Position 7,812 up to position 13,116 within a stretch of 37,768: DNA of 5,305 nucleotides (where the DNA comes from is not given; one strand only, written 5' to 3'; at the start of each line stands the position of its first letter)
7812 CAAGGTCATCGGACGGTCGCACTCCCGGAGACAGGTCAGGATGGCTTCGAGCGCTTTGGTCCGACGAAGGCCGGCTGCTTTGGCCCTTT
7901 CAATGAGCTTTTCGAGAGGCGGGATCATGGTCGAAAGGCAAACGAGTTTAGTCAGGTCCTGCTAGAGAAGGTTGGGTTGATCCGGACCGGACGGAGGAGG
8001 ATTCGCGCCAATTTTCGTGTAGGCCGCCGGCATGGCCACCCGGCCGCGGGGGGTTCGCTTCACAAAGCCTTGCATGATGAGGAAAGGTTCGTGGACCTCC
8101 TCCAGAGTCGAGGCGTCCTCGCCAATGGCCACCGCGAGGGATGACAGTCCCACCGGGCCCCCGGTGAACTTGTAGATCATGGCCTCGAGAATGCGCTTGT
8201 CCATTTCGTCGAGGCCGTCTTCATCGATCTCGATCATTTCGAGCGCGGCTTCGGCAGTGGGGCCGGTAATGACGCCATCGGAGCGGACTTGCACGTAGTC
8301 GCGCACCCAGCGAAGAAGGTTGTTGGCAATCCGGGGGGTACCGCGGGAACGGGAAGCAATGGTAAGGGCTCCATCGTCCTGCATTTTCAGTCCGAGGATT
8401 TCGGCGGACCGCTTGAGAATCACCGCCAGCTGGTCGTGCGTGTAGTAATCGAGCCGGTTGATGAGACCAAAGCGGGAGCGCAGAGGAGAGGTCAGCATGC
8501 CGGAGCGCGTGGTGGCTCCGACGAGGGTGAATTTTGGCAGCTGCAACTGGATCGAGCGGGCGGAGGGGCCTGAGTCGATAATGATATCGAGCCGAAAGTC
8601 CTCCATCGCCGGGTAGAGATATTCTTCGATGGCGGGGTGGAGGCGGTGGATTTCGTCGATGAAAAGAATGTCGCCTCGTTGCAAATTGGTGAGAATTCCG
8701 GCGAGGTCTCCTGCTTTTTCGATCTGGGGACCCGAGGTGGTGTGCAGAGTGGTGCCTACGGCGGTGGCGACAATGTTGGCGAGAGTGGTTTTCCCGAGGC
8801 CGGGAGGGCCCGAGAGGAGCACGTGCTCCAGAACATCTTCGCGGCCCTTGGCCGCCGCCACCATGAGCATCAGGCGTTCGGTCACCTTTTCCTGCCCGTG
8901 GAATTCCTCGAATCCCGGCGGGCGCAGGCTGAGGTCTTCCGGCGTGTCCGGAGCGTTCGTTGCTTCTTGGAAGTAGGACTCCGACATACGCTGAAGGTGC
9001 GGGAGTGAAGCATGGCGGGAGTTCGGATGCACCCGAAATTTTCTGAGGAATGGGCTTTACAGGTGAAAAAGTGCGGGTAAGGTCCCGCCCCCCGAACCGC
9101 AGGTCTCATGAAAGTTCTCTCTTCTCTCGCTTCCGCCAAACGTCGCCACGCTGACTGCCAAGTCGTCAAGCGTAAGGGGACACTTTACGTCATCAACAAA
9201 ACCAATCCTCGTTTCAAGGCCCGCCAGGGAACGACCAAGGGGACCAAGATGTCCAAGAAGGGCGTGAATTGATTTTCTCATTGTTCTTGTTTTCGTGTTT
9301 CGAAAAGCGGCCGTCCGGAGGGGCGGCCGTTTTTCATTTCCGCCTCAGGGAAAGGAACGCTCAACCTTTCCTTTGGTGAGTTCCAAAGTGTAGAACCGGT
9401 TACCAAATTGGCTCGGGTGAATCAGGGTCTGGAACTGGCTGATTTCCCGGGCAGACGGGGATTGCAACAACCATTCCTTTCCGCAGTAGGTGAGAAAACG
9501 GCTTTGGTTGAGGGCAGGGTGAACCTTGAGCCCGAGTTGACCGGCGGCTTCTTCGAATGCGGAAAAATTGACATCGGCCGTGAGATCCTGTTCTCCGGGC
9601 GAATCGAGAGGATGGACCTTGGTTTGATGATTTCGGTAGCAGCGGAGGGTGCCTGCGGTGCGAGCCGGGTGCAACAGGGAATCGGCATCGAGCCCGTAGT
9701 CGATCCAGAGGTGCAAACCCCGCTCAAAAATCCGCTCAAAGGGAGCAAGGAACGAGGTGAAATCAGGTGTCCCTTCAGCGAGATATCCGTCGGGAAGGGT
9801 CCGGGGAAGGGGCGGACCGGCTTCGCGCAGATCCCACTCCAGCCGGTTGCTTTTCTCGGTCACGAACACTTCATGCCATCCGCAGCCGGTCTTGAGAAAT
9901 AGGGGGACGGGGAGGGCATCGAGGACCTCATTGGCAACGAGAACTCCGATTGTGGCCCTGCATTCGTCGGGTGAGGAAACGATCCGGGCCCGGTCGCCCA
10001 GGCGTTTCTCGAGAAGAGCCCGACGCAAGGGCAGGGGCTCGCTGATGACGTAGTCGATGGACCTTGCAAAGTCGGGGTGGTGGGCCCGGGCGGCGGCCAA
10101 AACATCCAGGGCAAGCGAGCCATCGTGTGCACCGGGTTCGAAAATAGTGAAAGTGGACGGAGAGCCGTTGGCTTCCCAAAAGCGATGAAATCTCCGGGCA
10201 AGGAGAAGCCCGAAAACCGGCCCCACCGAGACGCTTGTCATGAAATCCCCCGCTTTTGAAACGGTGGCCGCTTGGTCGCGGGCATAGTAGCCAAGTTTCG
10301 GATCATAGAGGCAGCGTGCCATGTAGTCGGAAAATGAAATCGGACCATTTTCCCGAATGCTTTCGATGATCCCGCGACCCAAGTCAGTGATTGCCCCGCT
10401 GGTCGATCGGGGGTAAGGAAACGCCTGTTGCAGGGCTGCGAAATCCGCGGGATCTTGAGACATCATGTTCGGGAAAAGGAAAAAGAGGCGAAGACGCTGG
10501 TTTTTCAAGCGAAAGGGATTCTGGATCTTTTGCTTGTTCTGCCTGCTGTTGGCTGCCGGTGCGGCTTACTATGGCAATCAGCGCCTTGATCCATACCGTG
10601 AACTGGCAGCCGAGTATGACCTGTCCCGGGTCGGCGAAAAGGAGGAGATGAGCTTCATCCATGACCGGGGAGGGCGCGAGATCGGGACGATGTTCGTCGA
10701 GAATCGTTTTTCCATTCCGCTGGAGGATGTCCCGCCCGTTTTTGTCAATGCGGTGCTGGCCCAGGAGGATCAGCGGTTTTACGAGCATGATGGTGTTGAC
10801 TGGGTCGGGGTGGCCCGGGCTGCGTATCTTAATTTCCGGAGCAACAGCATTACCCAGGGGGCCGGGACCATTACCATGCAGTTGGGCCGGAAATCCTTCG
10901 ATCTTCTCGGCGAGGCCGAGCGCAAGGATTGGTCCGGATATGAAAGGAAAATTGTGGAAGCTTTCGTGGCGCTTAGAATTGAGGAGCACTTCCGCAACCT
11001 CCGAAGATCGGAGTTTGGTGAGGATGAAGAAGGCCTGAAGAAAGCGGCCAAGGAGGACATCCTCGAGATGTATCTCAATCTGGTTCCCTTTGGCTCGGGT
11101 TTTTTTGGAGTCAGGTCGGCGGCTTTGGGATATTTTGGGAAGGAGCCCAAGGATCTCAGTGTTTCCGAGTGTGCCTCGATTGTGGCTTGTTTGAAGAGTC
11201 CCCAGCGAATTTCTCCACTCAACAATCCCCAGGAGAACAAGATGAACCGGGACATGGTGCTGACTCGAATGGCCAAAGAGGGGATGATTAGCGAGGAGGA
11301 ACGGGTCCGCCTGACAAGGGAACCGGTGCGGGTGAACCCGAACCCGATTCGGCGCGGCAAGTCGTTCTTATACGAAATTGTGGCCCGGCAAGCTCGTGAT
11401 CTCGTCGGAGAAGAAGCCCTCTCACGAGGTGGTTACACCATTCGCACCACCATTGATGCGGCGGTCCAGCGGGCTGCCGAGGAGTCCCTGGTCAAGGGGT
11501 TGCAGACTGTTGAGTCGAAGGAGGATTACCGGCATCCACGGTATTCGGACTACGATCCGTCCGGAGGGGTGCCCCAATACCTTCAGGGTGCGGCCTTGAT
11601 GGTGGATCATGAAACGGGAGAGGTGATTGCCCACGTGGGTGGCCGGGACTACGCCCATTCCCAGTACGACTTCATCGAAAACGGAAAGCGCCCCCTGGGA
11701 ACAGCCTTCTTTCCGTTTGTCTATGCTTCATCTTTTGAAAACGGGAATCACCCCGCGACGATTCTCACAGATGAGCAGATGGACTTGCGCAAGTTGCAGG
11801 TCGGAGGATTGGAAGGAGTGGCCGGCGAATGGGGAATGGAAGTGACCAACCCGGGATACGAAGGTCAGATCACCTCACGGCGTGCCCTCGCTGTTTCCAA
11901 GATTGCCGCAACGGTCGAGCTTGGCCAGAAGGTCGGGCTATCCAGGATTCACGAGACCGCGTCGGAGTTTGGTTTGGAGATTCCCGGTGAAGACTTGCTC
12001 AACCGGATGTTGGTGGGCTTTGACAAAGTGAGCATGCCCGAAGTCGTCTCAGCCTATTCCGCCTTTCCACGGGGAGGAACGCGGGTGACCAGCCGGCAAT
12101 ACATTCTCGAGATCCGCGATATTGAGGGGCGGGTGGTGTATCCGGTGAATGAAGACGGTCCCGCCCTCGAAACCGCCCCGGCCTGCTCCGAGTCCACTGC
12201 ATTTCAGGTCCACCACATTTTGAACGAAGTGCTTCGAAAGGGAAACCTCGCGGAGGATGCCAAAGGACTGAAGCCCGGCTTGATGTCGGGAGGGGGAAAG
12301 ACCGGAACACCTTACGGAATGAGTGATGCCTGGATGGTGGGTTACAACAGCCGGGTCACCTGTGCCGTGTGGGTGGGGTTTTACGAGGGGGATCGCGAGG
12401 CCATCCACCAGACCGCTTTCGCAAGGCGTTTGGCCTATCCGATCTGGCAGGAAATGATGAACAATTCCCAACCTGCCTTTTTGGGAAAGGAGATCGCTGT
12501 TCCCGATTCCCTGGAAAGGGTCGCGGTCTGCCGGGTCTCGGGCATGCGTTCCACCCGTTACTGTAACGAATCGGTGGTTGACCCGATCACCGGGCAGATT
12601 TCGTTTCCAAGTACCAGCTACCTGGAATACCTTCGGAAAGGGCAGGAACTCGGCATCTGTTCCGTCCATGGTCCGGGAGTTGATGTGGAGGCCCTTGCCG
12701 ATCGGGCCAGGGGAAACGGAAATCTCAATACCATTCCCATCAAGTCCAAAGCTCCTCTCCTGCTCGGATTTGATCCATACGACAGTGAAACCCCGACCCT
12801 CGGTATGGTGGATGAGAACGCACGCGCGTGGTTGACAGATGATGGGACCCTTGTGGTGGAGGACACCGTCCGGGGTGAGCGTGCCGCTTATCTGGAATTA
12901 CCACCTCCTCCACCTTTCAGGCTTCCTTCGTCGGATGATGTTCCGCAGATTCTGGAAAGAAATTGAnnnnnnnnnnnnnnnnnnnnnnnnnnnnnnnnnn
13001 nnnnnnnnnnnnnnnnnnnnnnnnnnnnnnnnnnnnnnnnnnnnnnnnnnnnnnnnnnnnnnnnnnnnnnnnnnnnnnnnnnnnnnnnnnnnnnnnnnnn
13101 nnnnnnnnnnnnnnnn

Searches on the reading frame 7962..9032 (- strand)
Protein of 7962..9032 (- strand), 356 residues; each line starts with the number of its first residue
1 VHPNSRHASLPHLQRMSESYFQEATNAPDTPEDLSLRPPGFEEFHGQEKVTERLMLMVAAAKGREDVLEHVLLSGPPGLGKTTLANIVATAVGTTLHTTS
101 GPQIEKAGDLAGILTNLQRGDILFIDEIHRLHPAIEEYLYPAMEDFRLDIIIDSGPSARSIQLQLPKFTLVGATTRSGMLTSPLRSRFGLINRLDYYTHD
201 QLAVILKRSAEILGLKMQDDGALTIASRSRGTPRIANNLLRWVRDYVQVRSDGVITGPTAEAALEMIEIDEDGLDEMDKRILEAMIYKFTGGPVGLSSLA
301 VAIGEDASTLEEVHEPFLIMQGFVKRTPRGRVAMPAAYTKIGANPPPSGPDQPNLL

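Call 57: search_protein_families(library=pfam, proteins=[window:7962-9032:-], max_evalue=0.00001)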
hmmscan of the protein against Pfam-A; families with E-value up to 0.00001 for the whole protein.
window:7962-9032:- (356 aa): 5 families
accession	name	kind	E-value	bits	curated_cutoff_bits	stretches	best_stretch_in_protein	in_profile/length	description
PF05496.18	RuvB_N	-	2.8e-73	245.4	27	1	36-194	1-159/159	Holliday junction DNA helicase RuvB P-loop domain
PF17864.7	AAA_lid_4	-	1.2e-27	95.9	27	1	197-270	1-74/74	RuvB AAA lid domain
PF05491.19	RuvB_C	-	4.8e-21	74.9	24.7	1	271-339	1-69/72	RuvB C-terminal winged helix domain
PF00004.35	AAA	-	1.1e-20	74.9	21.2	1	71-193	1-128/131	ATPase family associated with various cellular activities (AAA)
PF07728.20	AAA_5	-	2.1e-10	41.2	22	1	70-188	1-139/139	AAA domain (dynein-related subfamily)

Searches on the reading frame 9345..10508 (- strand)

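Call 57: search_protein_families(library=pfam, proteins=[window:9345-10508:-], max_evalue=0.00001)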
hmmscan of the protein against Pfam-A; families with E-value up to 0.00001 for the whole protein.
window:9345-10508:- (387 aa): 1 family
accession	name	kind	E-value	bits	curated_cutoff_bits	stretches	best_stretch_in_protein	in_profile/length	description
PF02636.23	Methyltransf_28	-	3.2e-44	151.7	23.3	1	102-330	1-246/249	Putative S-adenosyl-L-methionine-dependent methyltransferase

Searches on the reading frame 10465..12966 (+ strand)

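Call 57: search_protein_families(library=pfam, proteins=[window:10465-12966:+], max_evalue=0.00001)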
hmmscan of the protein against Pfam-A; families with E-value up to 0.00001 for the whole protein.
window:10465-12966:+ (833 aa): 2 families
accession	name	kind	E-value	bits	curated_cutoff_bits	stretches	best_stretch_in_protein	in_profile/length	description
PF00912.28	Transgly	-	9e-49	165.7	27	1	73-269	5-177/178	Transglycosylase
PF00905.27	Transpeptidase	-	1.1e-11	44.9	22.1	1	375-630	1-267/299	Penicillin binding protein transpeptidase domain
